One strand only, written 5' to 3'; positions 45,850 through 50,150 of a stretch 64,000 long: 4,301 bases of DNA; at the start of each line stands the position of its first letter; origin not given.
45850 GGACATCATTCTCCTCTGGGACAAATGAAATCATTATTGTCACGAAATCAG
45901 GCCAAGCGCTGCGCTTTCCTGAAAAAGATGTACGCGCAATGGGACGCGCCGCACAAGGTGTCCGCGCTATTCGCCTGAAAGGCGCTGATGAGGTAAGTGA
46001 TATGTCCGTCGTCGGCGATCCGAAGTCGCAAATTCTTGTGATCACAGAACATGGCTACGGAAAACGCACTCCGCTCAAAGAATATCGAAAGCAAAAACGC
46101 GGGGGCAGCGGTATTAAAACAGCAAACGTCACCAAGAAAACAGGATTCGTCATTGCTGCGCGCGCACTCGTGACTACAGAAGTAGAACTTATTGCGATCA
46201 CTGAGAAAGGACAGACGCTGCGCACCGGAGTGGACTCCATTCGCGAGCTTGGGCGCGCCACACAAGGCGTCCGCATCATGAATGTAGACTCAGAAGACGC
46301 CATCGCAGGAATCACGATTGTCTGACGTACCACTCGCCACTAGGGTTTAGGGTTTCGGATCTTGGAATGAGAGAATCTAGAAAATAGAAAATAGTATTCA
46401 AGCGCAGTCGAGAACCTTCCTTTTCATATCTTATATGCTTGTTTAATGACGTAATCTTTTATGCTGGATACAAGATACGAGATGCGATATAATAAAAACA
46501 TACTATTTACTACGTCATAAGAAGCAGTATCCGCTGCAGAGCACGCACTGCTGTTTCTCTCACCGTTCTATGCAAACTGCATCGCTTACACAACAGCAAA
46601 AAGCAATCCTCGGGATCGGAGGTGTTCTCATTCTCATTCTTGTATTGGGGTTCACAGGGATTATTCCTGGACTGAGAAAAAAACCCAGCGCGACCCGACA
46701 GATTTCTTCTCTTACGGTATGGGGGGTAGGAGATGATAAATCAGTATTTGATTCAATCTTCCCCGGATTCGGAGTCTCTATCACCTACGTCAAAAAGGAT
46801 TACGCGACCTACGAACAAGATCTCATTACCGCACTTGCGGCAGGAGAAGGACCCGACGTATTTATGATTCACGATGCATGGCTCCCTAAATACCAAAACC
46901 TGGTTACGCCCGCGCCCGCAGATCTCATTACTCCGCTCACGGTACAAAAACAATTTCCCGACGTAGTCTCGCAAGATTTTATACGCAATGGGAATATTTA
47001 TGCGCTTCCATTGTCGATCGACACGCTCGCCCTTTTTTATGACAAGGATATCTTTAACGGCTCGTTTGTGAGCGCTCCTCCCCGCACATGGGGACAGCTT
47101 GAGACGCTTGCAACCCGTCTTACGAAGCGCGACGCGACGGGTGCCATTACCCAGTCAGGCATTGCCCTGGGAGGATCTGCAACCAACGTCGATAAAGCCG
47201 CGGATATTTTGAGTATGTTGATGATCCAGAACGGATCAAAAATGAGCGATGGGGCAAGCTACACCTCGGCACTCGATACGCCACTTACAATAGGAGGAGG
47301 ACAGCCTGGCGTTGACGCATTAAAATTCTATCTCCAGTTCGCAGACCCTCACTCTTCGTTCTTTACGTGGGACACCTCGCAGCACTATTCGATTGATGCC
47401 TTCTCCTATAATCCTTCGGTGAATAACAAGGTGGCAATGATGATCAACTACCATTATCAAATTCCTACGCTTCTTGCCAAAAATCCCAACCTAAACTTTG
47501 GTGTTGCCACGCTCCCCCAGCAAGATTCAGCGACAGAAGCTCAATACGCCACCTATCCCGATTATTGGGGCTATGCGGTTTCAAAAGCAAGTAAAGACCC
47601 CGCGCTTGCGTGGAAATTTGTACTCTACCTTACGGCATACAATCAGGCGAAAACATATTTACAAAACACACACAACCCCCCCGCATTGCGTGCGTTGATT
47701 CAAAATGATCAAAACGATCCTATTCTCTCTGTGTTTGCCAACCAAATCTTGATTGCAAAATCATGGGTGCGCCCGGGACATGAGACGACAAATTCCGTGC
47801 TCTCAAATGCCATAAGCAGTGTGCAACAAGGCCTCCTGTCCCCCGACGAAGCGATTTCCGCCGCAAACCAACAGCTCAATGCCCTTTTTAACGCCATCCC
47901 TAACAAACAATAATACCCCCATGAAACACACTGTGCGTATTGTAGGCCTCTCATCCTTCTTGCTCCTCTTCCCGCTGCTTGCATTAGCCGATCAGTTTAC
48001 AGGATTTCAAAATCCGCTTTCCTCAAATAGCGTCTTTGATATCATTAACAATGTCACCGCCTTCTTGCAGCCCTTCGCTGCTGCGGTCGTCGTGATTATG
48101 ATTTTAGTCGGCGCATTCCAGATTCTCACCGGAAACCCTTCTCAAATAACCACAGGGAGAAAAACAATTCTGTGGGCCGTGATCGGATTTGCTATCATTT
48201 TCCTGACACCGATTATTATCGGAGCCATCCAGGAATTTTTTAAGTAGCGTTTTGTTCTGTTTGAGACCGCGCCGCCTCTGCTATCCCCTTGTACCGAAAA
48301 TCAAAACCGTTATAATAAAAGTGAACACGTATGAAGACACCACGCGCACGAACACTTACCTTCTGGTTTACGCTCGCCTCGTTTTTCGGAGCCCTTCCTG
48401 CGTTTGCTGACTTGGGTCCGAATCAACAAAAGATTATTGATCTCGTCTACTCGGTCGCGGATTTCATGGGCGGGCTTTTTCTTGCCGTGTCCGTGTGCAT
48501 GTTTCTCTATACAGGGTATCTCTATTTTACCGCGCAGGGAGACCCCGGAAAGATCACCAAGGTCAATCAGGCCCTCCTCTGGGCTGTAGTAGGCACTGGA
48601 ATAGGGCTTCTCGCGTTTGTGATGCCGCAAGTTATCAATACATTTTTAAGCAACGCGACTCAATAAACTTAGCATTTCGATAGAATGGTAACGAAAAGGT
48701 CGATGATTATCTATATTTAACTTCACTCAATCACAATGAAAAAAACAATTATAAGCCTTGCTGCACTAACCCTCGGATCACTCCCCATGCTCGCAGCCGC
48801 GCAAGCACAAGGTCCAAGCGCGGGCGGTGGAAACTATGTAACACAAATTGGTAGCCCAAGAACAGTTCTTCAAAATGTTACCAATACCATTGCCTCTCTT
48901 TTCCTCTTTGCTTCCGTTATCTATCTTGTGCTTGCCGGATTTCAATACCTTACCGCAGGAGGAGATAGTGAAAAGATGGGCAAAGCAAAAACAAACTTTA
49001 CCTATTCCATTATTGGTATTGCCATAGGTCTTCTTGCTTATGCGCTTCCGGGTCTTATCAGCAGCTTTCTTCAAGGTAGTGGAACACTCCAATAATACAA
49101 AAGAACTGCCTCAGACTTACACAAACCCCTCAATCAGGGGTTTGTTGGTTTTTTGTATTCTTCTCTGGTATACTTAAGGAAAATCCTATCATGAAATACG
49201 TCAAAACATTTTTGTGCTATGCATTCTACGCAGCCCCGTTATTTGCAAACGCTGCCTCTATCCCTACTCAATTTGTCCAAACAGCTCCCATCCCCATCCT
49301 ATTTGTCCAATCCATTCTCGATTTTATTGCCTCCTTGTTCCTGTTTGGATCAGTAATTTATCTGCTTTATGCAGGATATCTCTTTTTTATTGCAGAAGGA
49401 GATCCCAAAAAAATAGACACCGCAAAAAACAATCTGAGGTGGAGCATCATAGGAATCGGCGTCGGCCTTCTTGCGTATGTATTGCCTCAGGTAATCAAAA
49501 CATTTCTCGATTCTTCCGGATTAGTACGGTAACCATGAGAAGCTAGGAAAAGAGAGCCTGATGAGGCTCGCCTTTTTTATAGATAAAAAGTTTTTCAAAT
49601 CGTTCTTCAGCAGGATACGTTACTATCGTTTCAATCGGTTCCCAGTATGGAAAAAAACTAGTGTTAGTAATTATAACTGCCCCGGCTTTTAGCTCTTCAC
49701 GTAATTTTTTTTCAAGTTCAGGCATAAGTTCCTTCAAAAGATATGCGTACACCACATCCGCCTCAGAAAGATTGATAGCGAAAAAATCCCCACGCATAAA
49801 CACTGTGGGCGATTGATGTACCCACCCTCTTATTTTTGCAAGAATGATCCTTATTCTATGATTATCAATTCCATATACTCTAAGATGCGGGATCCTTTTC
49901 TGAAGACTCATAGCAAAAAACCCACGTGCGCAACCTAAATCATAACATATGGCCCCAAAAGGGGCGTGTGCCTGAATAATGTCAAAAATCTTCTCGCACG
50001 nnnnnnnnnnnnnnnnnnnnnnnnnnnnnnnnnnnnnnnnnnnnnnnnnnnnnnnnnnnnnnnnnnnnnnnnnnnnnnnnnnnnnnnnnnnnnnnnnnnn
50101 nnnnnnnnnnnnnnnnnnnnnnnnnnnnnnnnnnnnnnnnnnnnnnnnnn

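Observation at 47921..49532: Tandem array of four paralogous TrbC/VirB2-like small secreted proteins with no adjacent secretion machinery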

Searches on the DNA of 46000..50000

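Call 68: search_rna_families(source=window, start=46000, end=50000, threshold=evalue, max_evalue=0.1)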
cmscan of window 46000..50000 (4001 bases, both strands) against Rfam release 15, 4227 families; matches with E-value up to 0.1: 1.
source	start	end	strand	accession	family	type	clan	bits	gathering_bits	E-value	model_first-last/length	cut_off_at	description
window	49549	49680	+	RF03083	cow-rumen-3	Gene; sRNA;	-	22.8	86.7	0.037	1-141/141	no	cow-rumen-3 RNA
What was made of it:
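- Tried and rejected: There was only a sub-threshold cow-rumen-3 match at 49549-49680 (call 68).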

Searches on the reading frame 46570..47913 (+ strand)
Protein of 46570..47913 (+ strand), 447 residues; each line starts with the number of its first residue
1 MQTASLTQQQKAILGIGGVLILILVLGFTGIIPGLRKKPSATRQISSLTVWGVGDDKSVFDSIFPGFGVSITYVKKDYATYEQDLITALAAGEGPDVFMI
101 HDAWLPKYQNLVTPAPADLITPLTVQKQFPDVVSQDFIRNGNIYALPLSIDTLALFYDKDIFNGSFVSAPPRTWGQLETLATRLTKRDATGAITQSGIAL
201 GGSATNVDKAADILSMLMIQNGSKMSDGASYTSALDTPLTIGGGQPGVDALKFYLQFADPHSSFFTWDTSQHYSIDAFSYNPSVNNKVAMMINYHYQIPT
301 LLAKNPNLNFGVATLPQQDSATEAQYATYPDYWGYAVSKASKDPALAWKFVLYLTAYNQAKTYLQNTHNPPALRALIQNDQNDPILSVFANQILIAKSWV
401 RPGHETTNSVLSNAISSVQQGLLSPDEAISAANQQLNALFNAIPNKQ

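Call 3: search_protein_families(library=pfam, proteins=[window:46570-47913:+], max_evalue=1)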
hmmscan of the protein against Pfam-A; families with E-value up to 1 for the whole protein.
window:46570-47913:+ (447 aa): 2 families
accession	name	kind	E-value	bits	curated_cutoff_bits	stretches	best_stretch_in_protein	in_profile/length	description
PF01547.30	SBP_bac_1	-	6.7e-24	85.8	26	1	68-356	23-302/307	Bacterial extracellular solute-binding protein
PF13416.11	SBP_bac_8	-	6.9e-21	75.7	27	1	68-380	11-269/279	Bacterial extracellular solute-binding protein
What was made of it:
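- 46570..47913 (+): Membrane-anchored sugar-type solute-binding protein (447 aa, N-terminal TM helix); conserved first gene of the SBP-pilin module. SBP_bac_1 6.7e-24 and SBP_bac_8 6.9e-21 (call 3).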

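Call 38: find_related_loci(query=A3, collection=genome_contigs, flank=10000)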
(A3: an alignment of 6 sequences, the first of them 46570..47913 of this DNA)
Query A3 (447 aa) in genome_contigs; peptide patterns used: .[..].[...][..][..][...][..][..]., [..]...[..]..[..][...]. (x = any residue, [..] = any of these).
599 stretches matched a pattern (row limit reached: there are more); 585 encode a relative of the query (tblastn E <= 1e-3); the best 80 are kept; 80 distinct loci.
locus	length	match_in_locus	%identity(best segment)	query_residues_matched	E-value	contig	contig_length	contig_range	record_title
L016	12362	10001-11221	60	43-443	7e-165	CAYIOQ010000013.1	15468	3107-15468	MAG TPA_asm: uncultured Candidatus Saccharibacteria bacterium isolate ERP119705_co24_991 genome assembly, contig: NODE_4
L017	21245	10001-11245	40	23-441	2e-101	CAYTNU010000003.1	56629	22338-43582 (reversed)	MAG TPA_asm: uncultured Candidatus Saccharibacteria bacterium isolate binchicken_co243_136 genome assembly, contig: NODE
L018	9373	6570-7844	41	6-439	1e-99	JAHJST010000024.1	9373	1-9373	MAG: Patescibacteria group bacterium isolate OS_PC_MetaG.mb.27 OS_PC_MetaG.mb.27_k141_764380, whole genome shotgun seque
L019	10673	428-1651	41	28-439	7e-100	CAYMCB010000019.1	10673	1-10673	MAG TPA_asm: uncultured Candidatus Saccharibacteria bacterium isolate binchicken_co265_335 genome assembly, contig: NODE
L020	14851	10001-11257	43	21-439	2e-99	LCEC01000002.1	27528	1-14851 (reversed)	MAG: Parcubacteria group bacterium GW2011_GWB1_42_6 UV34_C0002, whole genome shotgun sequence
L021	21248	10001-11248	40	20-439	5e-99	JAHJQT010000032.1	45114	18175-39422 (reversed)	MAG: Patescibacteria group bacterium isolate OS_PC_MetaG.mb.118 OS_PC_MetaG.mb.118_k141_341070, whole genome shotgun seq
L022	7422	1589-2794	43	37-439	1e-97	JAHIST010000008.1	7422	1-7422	MAG: Patescibacteria group bacterium isolate MM_PC_MetaG.mb.188 MM_PC_MetaG.mb.188_k141_243135, whole genome shotgun seq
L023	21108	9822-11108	39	20-439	1e-95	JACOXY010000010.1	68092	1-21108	MAG: Candidatus Liptonbacteria bacterium isolate NC_groundwater_165_Ag_S-0.1um_43_15 S4_GD2017_2_S1_scaffold_191, whole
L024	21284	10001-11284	38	8-439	6e-95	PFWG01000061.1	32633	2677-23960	MAG: Candidatus Portnoybacteria bacterium CG_4_9_14_3_um_filter_43_11 CG_4_9_14_3_um_filter_150_scaffold_1539_c, whole g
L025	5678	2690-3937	38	16-439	1e-93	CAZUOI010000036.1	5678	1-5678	MAG TPA_asm: uncultured Candidatus Saccharibacteria bacterium isolate binchicken_co47_202 genome assembly, contig: NODE_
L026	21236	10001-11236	41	23-439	1e-93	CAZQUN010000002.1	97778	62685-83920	MAG TPA_asm: uncultured Candidatus Saccharibacteria bacterium isolate SRP167671_co2_124 genome assembly, contig: NODE_23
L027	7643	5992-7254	40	16-439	4e-93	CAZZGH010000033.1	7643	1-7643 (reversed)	MAG TPA_asm: uncultured Candidatus Saccharibacteria bacterium isolate binchicken_co38_350 genome assembly, contig: NODE_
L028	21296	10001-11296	40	5-442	2e-92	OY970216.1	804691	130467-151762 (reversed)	MAG: uncultured bacterium isolate MFD03726.bin.1.29 genome assembly, chromosome: 1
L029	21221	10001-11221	41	29-440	3e-92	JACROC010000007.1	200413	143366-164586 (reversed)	MAG: Candidatus Harrisonbacteria bacterium isolate NC_groundwater_1951_Pr3_S-0.2um_42_5 scaffold_759644, whole genome sh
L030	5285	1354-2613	39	20-445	5e-92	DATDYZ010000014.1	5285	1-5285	MAG TPA_asm: Candidatus Andersenbacteria bacterium isolate SMAG_U8178 k141_1535338, whole genome shotgun sequence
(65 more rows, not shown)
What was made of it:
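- The SBP orthologue search gave 585 relatives (call 38).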

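Call 62: search_solved_structures(query=A3, max_evalue=0.001)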
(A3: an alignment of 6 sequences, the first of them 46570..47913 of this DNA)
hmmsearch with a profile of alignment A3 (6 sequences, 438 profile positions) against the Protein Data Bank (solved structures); distinct sequences matched with E-value up to 0.001: 532 (the best 60 are shown).
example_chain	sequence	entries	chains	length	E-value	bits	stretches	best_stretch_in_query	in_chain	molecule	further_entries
4r9f_A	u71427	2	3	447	4.3e-25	91.3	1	14-431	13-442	MBP1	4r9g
5ci5_A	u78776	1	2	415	1.1e-24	90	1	38-436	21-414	Extracellular solute-binding protein family 1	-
8jbg_B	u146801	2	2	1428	2.5e-22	82.2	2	35-188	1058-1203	Neuromedin-K receptor (NK3R-pFastbac1) | NK3R-pFastbac1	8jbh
4qrz_A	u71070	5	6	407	3.6e-21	78.4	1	40-184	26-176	ABC-TYPE SUGAR TRANSPORTER | ABC transporter, substrate binding protein (Sugar)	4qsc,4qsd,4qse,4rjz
1eu8_A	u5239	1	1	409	4.2e-21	78.2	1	60-187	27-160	TREHALOSE/MALTOSE BINDING PROTEIN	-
9vus_A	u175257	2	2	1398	5.1e-21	77.9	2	38-188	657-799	Soluble cytochrome b562,2-oxoglutarate receptor 1,Soluble cytochrome b562,2-oxoglutarate r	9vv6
5ysb_A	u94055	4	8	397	5.9e-21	77.7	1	39-187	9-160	Lin1841 protein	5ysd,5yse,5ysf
3uor_A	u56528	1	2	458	1.7e-20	76.1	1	40-185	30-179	ABC transporter sugar binding protein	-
7nbz_A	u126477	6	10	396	3.1e-20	75.3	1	122-435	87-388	Sulfoquinovosyl binding protein | Sulfoquinovosyl glycerol-binding protein SmoF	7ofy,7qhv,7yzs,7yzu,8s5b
9xor_A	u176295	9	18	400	6.3e-20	74.3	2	58-186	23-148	maltose-binding protein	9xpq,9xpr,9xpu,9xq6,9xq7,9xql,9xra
8art_A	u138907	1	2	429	2e-18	69.3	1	42-183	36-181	Putative secreted maltose-binding protein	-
3k01_A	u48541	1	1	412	3e-17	65.5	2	42-183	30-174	Acarbose/maltose binding protein GacH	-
3jzj_A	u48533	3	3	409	3e-17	65.4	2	42-183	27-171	Acarbose/maltose binding protein GacH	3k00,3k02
6jam_A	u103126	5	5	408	4.1e-17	65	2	117-183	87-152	ABC transporter, periplasmic substrate-binding protein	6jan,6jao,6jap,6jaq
6jal_A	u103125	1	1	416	4.4e-17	64.9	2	117-183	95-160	ABC transporter, periplasmic substrate-binding protein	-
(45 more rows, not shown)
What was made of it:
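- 46570..47913 (+): The nearest solved structures are sugar SBPs (4r9f, 4e-25; MalE-like) (call 62).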

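Call 63: search_protein_families(library=ncbifam, proteins=[window:46570-47913:+], max_evalue=0.001)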
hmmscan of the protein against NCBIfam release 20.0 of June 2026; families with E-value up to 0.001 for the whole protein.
window:46570-47913:+ (447 aa): 2 families
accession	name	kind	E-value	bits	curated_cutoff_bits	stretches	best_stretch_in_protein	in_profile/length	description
NF053763.1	ABCarbgalBndGanS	equivalog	2.7e-16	59.4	700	2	67-167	64-162/420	galactooligosaccharide ABC transporter substrate-binding protein GanS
NF007011.0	PRK09474.1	equivalog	3.5e-10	39.3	291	1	82-188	70-169/396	maltose/maltodextrin ABC transporter substrate-binding protein MalE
